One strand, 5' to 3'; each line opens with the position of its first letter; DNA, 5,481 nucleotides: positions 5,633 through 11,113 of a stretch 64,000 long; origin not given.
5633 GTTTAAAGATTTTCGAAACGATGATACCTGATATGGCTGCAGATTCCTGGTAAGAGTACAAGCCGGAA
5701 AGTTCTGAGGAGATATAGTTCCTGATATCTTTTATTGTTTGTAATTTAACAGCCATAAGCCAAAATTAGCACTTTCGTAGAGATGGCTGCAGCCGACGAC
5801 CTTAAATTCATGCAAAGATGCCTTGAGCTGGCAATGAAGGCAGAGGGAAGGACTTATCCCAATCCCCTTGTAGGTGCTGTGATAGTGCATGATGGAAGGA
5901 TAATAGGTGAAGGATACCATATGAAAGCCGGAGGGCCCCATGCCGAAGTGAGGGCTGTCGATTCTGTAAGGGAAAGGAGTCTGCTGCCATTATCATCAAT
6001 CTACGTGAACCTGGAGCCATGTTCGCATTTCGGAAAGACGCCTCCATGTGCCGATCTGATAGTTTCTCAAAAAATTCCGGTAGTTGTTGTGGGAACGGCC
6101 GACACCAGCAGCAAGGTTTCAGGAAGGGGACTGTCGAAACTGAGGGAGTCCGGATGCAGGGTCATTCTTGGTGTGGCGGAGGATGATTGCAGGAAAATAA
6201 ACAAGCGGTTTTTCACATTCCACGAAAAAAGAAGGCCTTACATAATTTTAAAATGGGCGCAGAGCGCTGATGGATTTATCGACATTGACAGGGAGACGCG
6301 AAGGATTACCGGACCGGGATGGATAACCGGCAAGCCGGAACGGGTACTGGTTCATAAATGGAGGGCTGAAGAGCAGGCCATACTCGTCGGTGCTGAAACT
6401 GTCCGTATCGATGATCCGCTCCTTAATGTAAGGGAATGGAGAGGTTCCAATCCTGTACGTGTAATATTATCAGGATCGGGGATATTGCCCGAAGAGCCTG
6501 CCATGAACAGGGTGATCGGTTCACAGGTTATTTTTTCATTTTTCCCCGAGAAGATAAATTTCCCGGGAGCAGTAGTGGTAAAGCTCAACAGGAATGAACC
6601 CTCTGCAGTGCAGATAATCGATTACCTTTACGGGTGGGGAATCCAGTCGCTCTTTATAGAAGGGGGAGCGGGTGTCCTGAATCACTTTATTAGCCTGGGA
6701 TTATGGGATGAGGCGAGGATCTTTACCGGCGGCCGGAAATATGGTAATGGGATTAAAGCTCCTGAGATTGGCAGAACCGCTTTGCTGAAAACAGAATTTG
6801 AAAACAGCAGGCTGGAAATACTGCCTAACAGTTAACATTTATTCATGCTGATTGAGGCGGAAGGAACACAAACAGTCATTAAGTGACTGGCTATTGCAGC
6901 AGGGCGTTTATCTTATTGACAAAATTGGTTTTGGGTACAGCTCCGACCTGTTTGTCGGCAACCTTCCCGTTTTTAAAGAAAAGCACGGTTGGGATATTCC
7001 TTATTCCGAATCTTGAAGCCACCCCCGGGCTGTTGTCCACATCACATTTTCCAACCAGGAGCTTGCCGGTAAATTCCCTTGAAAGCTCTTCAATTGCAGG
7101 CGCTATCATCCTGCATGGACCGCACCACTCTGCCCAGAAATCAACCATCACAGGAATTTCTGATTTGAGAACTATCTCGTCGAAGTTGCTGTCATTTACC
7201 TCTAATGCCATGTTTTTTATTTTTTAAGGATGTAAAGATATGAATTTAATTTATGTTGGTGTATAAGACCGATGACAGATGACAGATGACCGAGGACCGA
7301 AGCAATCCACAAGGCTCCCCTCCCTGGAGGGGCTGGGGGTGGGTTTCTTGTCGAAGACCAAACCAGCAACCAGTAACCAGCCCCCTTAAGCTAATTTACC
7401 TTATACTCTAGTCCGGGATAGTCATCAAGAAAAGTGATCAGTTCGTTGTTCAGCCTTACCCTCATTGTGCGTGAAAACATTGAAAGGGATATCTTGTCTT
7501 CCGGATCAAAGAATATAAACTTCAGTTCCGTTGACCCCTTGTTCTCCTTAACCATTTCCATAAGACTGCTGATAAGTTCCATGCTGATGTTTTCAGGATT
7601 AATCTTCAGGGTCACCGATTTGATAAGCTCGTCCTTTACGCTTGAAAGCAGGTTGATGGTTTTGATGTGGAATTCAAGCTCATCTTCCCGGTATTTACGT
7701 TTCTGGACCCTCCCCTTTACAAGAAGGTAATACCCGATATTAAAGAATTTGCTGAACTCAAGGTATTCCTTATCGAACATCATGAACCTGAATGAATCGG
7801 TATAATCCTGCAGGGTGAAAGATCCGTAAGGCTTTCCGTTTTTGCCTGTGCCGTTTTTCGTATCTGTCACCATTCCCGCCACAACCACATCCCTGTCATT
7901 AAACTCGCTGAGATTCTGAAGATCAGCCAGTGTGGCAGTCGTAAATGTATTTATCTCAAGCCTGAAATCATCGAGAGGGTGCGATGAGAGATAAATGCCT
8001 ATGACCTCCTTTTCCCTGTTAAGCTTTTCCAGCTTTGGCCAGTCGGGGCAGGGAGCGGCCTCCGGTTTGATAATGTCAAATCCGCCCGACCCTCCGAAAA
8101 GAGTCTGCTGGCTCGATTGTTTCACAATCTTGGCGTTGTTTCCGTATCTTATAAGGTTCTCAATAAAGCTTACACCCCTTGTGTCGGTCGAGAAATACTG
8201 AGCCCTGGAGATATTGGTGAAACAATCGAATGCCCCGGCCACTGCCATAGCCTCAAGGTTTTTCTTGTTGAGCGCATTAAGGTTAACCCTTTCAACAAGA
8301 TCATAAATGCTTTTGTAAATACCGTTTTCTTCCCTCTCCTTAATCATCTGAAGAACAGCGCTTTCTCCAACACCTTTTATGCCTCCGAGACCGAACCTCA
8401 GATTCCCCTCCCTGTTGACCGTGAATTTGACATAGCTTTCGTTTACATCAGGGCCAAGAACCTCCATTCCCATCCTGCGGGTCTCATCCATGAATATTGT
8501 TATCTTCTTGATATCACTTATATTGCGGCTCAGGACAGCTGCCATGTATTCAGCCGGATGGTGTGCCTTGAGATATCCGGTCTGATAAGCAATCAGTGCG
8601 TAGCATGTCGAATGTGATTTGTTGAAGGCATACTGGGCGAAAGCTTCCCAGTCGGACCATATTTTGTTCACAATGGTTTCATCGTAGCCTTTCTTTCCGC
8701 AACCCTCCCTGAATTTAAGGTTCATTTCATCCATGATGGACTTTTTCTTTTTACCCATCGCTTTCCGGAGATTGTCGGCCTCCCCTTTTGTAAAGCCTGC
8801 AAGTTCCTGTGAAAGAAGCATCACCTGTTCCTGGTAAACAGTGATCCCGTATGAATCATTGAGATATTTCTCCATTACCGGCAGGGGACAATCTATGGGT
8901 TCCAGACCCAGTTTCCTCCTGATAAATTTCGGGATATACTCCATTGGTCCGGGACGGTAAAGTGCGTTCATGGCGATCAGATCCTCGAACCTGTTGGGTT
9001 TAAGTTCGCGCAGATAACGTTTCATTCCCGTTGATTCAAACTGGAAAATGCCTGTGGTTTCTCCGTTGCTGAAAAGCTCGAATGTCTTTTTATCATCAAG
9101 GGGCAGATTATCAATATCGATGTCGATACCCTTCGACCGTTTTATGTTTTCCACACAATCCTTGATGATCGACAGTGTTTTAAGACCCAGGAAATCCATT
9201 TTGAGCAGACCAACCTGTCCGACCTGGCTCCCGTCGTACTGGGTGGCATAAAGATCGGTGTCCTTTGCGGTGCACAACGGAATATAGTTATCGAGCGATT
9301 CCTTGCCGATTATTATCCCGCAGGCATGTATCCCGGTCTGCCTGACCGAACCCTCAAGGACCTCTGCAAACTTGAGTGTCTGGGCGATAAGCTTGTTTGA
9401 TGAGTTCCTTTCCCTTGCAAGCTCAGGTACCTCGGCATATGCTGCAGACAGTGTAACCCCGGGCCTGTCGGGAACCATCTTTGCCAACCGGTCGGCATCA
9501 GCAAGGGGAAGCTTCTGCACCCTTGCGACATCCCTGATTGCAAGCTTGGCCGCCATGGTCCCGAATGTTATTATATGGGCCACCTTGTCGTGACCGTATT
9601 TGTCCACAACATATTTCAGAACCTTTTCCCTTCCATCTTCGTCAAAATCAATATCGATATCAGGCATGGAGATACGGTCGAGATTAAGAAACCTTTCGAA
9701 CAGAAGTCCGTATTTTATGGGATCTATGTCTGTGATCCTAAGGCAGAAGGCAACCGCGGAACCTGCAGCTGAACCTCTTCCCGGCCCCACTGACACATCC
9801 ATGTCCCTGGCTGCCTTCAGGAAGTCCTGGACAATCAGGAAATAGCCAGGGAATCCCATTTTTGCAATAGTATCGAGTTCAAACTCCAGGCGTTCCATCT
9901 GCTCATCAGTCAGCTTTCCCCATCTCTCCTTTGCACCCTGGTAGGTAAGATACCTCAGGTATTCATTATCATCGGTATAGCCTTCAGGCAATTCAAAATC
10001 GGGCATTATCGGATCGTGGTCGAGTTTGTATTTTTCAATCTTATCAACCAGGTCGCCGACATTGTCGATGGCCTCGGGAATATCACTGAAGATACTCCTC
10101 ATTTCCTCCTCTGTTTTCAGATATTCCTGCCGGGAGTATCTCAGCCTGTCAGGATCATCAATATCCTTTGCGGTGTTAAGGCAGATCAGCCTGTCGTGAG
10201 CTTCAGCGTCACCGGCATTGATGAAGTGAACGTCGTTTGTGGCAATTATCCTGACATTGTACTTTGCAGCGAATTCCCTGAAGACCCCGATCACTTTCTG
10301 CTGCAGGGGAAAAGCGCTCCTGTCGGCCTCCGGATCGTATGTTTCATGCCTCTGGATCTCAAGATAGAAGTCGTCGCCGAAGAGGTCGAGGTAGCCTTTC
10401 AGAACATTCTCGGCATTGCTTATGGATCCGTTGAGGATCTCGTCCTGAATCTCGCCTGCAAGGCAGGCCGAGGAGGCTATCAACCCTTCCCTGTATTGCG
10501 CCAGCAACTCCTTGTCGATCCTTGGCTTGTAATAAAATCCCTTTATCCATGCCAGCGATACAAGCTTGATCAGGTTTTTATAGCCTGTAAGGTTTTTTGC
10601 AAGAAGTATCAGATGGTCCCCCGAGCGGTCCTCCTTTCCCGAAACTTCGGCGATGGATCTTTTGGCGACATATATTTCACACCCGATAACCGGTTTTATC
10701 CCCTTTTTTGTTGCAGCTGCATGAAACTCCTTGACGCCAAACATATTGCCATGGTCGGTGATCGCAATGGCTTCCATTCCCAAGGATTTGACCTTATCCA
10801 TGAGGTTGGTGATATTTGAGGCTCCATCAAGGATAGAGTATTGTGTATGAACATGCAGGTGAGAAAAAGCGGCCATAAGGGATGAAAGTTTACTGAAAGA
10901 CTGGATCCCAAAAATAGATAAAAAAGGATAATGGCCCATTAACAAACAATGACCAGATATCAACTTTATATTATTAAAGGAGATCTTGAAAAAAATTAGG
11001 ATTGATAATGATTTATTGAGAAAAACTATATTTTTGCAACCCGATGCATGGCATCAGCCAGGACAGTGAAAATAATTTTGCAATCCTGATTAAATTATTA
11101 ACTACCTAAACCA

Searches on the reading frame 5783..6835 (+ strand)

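Call 47: search_protein_families(library=pfam, proteins=[window:5783-6835:+], max_evalue=0.00001)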
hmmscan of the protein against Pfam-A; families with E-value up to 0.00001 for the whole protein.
window:5783-6835:+ (350 aa): 3 families
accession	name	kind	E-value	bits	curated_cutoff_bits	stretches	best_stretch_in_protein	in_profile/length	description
PF01872.23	RibD_C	-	2.3e-24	86.7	24.1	1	152-316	1-161/197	RibD C-terminal domain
PF00383.29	dCMP_cyt_deam_1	-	2.1e-18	66.5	25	1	5-105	3-102/102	Cytidine and deoxycytidylate deaminase zinc-binding region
PF14437.12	MafB19-deam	-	5.8e-11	42.9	27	1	5-145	2-139/142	MafB19-like deaminase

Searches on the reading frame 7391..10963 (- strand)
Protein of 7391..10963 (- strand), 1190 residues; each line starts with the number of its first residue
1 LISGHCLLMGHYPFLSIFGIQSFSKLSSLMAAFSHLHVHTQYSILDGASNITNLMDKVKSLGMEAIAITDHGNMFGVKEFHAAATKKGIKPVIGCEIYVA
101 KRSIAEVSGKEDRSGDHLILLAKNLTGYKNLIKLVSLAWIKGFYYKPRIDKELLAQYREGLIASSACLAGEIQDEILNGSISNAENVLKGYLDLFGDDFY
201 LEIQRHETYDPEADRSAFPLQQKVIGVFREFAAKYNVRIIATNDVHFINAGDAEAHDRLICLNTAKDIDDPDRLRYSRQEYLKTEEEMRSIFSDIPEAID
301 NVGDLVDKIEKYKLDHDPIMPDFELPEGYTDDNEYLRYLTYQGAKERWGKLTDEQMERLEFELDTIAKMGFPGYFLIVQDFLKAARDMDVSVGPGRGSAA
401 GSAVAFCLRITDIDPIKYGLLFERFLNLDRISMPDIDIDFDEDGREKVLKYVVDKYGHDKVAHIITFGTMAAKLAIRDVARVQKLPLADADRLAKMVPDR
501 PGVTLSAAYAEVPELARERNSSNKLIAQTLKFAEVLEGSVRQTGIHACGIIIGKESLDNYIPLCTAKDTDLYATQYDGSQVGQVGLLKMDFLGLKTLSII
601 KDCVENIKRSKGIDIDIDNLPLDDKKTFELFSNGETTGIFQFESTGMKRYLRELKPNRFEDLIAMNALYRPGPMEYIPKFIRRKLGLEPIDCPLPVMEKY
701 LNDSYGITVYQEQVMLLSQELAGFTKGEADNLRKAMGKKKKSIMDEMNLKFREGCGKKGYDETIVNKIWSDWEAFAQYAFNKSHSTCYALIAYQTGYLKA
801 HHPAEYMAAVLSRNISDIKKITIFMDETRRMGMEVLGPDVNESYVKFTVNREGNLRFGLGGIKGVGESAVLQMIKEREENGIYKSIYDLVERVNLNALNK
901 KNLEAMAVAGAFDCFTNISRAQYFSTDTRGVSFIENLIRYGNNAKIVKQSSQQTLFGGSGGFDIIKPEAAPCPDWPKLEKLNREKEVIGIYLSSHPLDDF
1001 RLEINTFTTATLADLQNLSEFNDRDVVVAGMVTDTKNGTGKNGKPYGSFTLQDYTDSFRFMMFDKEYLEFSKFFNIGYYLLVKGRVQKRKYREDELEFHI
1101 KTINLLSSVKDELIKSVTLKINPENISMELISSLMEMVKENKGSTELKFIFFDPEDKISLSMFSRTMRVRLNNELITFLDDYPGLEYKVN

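Call 47: search_protein_families(library=pfam, proteins=[window:7391-10963:-], max_evalue=0.00001)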
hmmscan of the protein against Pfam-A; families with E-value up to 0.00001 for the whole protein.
window:7391-10963:- (1190 aa): 5 families
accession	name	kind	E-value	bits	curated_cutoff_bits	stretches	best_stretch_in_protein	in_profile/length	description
PF07733.18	DNA_pol3_alpha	-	2.5e-95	319.5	23.9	1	334-593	1-260/260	Bacterial DNA polymerase III alpha NTPase domain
PF17657.6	DNA_pol3_finger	-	1.2e-61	207.3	22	1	596-758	1-165/166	Bacterial DNA polymerase III alpha subunit finger domain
PF02811.25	PHP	-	7.7e-59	199.1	26.4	1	35-206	1-164/164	PHP domain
PF14579.12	HHH_6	-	5.1e-27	94.4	25.6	1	832-922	1-89/90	Helix-hairpin-helix motif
PF01336.31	tRNA_anti-codon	-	1.3e-13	51.2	27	1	1026-1106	1-75/75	OB-fold nucleic acid binding domain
